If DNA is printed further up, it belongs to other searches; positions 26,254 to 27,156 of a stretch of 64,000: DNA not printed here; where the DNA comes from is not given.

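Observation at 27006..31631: Sec-leader RHS/YD toxin with no recognisable dedicated secretion partner in 64 kb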

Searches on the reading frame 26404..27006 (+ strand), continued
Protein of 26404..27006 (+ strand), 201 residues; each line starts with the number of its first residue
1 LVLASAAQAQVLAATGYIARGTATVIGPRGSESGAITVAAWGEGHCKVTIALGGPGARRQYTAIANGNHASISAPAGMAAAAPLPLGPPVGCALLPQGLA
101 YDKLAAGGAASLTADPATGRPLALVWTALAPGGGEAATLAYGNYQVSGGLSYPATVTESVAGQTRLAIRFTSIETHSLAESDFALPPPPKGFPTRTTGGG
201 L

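Call 59: search_protein_families(library=pfam, proteins=[P0019, P0061], max_evalue=1)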
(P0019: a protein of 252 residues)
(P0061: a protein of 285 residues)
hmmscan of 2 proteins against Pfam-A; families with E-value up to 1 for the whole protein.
P0019 (252 aa): 0 families

P0061 (285 aa): 0 families

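Call 66: search_protein_families(library=ncbifam, proteins=[window:26404-27006:+], max_evalue=1)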
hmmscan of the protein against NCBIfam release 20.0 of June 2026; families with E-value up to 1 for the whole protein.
window:26404-27006:+ (201 aa): 0 families

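Call 76: find_encoding_contigs(protein=P0010, flank=3000, max_places=3)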
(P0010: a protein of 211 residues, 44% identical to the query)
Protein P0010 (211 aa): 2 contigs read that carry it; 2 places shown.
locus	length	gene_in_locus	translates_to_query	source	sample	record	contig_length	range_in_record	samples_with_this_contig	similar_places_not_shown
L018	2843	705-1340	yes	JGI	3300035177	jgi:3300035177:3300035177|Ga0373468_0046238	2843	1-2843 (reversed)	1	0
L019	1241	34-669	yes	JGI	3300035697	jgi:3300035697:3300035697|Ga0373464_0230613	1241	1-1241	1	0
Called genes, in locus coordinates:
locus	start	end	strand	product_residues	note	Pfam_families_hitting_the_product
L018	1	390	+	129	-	?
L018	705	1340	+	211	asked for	-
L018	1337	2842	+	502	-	?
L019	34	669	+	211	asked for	-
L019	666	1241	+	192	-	?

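Call 81: find_related_loci(query=A2, collection=metagenome_contigs, flank=6000)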
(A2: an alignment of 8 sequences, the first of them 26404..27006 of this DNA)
Query A2 (201 aa) in metagenome_contigs; peptide patterns used: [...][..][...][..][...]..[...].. (x = any residue, [..] = any of these).
99 stretches matched a pattern; 3 encode a relative of the query (tblastn E <= 1e-3); 3 distinct loci.
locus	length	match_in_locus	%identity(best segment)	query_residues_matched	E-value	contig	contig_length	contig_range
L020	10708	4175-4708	54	16-200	7e-56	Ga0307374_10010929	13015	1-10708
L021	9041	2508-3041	54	16-200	7e-56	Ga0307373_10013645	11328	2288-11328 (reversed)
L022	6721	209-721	53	16-190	4e-54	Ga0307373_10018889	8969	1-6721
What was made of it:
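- Tried and rejected: The metagenome_contigs scan returned only 3 (call 81).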

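Call 86: search_solved_structures(query=A6, max_evalue=10)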
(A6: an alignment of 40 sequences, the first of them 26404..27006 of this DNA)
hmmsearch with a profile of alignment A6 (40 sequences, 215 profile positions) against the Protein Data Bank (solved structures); distinct sequences matched with E-value up to 10: 7.
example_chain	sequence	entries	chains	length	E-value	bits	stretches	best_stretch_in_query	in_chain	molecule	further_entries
9rlh_L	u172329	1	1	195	0.18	14.7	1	126-186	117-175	Outer-membrane lipoprotein LolB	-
3wjt_A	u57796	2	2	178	0.2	14.6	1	128-185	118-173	Outer-membrane lipoprotein LolB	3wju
9rlg_L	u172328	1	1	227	0.21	14.5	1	126-187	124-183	Outer-membrane lipoprotein LolB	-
3wjv_A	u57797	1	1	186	0.22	14.4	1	126-185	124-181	Outer-membrane lipoprotein LolB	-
1iwm_A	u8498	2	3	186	0.22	14.4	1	126-185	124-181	Outer Membrane Lipoprotein LolB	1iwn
4uid_A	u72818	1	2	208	0.82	12.6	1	19-88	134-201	SURFACE LAYER PROTEIN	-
4uj7_A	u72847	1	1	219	1.4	11.8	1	20-96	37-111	SURFACE LAYER PROTEIN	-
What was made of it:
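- On LolA/LolB superfamily: The PDB profile search ranks LolB top at E about 0.2 (call 86).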

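Call 87: search_protein_families(library=pfam, alignment_id=A6, max_evalue=1)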
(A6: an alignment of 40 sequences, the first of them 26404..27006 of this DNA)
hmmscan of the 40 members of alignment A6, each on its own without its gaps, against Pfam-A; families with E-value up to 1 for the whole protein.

A. member 1, window:26404-27006:+ (201 aa): 1 family
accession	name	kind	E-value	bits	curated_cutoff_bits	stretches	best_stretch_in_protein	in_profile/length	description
PF18115.7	Tudor_3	-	0.15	12.4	25.8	1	152-177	17-43/52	DNA repair protein Crb2 Tudor domain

B. families by the number of members that match (of 40 scanned): 11 families
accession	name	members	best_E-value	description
PF03459.23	TOBE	1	0.0021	TOBE domain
PF14352.11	DUF4402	1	0.012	Domain of unknown function (DUF4402)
PF12951.13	PATR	1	0.059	Passenger-associated-transport-repeat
PF03550.21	LolB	1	0.13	Outer membrane lipoprotein LolB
PF14125.13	DUF4292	1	0.14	Domain of unknown function (DUF4292)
PF18115.7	Tudor_3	1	0.15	DNA repair protein Crb2 Tudor domain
PF16990.11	CBM_35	1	0.15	Carbohydrate binding module (family 35)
PF23148.1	Gp77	1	0.15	Podophage GP4 fiber-tail adaptor protein gp77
PF02562.22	PhoH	1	0.25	PhoH-like protein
PF23503.1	Microp_apicomplexa_5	1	0.33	Apicomplexa small protein domain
PF20315.3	DUF6611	1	0.54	Family of unknown function (DUF6611)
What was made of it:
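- On LolA/LolB superfamily: Only E 0.13-0.14 hits to LolB and DUF4292 in single members (call 87).
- Call 87 adds weak LolB and DUF4292 hits in individual family members.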
